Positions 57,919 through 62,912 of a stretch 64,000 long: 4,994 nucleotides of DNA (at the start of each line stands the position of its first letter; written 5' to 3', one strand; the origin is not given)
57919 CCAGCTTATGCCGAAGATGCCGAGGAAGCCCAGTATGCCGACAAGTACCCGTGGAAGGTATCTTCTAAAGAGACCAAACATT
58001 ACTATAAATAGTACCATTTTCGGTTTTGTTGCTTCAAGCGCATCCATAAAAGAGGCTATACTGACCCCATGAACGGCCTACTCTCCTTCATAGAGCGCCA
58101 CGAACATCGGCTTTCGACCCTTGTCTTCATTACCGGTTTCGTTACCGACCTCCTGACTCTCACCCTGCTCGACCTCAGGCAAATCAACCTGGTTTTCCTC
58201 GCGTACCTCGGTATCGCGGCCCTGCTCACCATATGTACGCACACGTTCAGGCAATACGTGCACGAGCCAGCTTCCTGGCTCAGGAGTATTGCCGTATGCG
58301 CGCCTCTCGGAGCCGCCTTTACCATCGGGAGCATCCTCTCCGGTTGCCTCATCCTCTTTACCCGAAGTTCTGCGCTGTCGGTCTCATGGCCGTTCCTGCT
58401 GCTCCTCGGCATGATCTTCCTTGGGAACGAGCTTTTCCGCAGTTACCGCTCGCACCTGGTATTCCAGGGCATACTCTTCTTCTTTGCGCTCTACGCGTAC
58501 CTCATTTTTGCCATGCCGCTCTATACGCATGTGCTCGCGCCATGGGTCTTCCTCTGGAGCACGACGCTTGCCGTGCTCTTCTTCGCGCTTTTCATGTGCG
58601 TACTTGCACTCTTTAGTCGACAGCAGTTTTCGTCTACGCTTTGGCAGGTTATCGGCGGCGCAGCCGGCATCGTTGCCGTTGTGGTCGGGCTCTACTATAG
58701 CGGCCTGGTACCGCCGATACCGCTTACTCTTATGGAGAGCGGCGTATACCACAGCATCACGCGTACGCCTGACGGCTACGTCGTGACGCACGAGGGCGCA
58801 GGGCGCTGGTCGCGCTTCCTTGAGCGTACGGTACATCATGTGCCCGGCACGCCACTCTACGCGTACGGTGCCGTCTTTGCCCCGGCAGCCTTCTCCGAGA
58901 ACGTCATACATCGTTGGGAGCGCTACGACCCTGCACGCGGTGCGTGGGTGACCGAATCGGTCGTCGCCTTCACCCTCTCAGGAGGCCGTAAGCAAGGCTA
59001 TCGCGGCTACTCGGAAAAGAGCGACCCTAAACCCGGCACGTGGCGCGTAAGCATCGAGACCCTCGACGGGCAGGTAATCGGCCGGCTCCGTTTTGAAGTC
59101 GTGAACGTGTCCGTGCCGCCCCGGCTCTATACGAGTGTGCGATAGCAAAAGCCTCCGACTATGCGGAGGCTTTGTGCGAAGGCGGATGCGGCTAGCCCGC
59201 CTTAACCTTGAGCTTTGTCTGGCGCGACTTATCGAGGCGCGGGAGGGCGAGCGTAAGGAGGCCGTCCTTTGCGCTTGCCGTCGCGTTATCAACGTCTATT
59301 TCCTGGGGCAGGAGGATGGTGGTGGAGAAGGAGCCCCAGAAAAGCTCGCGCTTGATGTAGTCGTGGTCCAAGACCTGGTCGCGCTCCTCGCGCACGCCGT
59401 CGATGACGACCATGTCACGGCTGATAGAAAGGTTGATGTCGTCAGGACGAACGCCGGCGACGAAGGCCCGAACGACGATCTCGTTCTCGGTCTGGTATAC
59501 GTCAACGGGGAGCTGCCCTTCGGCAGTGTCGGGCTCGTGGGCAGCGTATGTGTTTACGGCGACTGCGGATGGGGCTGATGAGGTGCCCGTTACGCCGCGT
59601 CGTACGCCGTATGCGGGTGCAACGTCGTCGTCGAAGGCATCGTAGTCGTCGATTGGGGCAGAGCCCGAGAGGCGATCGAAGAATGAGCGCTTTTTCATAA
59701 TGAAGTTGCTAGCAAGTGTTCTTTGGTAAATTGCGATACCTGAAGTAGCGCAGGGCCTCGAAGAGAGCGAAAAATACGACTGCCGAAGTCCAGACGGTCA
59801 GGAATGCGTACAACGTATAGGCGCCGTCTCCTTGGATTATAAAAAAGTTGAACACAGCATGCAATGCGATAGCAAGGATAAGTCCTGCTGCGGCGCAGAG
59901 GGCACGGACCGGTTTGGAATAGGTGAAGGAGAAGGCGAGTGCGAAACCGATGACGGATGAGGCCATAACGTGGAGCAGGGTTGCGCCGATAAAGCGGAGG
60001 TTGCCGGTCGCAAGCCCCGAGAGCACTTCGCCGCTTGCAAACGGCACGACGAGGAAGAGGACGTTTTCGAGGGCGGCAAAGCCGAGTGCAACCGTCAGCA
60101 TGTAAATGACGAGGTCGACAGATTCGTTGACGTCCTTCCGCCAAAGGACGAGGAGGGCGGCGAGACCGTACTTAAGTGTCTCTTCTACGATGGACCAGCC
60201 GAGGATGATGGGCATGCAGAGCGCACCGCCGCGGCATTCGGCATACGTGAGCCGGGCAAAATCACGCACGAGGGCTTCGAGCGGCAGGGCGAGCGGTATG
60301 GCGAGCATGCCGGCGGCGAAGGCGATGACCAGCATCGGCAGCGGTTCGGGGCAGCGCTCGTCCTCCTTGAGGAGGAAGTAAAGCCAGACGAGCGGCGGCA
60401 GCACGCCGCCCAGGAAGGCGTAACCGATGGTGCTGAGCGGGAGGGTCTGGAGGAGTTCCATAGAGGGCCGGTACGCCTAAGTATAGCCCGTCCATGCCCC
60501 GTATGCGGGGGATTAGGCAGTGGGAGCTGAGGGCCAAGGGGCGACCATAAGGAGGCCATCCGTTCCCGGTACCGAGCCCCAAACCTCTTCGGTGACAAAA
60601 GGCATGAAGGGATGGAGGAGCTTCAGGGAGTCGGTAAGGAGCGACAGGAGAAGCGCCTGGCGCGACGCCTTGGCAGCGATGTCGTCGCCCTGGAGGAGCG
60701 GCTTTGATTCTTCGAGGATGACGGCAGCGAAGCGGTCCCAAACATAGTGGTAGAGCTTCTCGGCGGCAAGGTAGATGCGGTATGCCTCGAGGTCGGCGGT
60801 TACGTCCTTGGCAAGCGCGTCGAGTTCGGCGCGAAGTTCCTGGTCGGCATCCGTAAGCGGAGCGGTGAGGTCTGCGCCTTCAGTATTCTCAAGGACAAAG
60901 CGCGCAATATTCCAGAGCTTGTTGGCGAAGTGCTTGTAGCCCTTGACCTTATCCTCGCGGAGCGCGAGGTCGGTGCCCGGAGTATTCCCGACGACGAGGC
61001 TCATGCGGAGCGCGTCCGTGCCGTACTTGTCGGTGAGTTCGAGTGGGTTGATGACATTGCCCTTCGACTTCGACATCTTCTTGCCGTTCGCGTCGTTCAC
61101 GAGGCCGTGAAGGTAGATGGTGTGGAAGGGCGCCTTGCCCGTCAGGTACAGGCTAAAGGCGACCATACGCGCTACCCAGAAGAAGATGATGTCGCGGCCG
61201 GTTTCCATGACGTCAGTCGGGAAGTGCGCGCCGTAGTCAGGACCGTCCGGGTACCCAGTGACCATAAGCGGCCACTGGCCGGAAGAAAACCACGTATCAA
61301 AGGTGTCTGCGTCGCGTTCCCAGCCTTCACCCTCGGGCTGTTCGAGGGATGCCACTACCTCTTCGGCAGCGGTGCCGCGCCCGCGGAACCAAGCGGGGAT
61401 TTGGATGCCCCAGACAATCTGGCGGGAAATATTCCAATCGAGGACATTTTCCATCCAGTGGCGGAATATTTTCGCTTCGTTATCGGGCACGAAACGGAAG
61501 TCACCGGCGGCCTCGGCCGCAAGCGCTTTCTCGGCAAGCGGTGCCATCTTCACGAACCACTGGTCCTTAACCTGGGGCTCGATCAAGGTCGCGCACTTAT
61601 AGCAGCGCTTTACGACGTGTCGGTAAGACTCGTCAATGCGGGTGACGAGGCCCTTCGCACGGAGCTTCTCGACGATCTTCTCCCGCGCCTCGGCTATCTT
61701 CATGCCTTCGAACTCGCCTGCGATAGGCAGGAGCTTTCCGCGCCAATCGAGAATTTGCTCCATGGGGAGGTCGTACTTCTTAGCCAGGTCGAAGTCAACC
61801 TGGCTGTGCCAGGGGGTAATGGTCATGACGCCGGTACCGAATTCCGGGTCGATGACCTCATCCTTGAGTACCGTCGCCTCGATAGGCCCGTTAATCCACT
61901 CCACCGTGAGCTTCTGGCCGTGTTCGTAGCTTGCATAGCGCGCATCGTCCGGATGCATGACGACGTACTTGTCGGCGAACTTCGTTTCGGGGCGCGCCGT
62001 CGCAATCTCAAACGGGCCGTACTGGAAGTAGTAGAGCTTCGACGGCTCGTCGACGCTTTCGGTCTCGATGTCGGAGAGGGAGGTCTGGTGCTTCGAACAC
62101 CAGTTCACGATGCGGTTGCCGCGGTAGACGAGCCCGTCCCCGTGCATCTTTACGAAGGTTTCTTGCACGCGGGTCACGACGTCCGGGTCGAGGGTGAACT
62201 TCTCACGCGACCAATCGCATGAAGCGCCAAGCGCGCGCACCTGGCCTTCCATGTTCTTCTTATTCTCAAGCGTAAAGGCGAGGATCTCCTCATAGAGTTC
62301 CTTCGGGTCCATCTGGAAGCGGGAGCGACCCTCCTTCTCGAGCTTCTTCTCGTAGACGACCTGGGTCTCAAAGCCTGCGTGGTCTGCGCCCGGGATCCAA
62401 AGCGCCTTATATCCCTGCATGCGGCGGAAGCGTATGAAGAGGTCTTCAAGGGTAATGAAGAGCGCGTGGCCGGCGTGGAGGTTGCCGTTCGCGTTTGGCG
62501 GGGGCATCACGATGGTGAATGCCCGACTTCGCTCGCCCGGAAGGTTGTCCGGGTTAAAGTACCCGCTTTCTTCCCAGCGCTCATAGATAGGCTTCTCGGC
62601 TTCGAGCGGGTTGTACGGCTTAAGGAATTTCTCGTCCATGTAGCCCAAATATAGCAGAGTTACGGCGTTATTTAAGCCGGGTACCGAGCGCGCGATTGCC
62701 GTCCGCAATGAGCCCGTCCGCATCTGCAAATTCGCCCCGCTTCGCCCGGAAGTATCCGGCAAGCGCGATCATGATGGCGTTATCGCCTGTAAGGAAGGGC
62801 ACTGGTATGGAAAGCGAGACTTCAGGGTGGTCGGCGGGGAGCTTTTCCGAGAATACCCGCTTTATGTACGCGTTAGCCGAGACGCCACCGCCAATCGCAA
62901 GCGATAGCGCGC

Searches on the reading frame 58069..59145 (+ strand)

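Call 18: search_protein_families(library=pfam, proteins=[window:58069-59145:+], max_evalue=0.001)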
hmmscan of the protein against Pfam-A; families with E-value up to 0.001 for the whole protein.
window:58069-59145:+ (358 aa): 1 family
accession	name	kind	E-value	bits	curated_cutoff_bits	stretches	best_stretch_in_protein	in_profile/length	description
PF11141.13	DUF2914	-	7.3e-13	48.5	23.6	1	277-344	2-62/62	Protein of unknown function (DUF2914)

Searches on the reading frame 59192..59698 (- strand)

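Call 18: search_protein_families(library=pfam, proteins=[window:59192-59698:-], max_evalue=0.001)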
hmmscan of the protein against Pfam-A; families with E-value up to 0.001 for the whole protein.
window:59192-59698:- (168 aa): 1 family
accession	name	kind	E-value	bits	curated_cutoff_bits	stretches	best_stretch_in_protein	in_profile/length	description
PF00011.27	HSP20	-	2.1e-15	57.1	20.8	1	67-161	2-94/102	Hsp20/alpha crystallin family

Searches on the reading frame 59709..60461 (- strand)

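Call 18: search_protein_families(library=pfam, proteins=[window:59709-60461:-], max_evalue=0.001)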
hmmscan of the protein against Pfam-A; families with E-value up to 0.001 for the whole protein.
window:59709-60461:- (250 aa): 1 family
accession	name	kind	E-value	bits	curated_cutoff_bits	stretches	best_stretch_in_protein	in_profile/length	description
PF13367.11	PrsW-protease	-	2e-24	86.7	23.5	1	39-226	1-189/196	PrsW family intramembrane metalloprotease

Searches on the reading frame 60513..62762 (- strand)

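Call 18: search_protein_families(library=pfam, proteins=[window:60513-62762:-], max_evalue=0.001)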
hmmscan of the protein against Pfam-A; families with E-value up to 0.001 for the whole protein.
window:60513-62762:- (749 aa): 5 families
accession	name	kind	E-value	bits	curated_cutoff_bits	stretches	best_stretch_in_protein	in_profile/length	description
PF00133.28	tRNA-synt_1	-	9.2e-120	400.6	22.7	1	59-599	2-411/414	tRNA synthetases class I (I, L, M and V)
PF08264.19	Anticodon_1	-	6.3e-24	85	25.1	1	640-746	1-107/148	Anticodon-binding domain of tRNA ligase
PF09334.17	tRNA-synt_1g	-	1.9e-21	76.7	20.1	2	522-607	289-372/391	tRNA synthetases class I (M)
PF13603.12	tRNA-synt_1_2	-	0.00065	19.7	25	0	307-342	109-144/185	Leucyl-tRNA synthetase, editing domain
PF01406.26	tRNA-synt_1e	-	0.00098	19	27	0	517-591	209-282/301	tRNA synthetases class I (C) catalytic domain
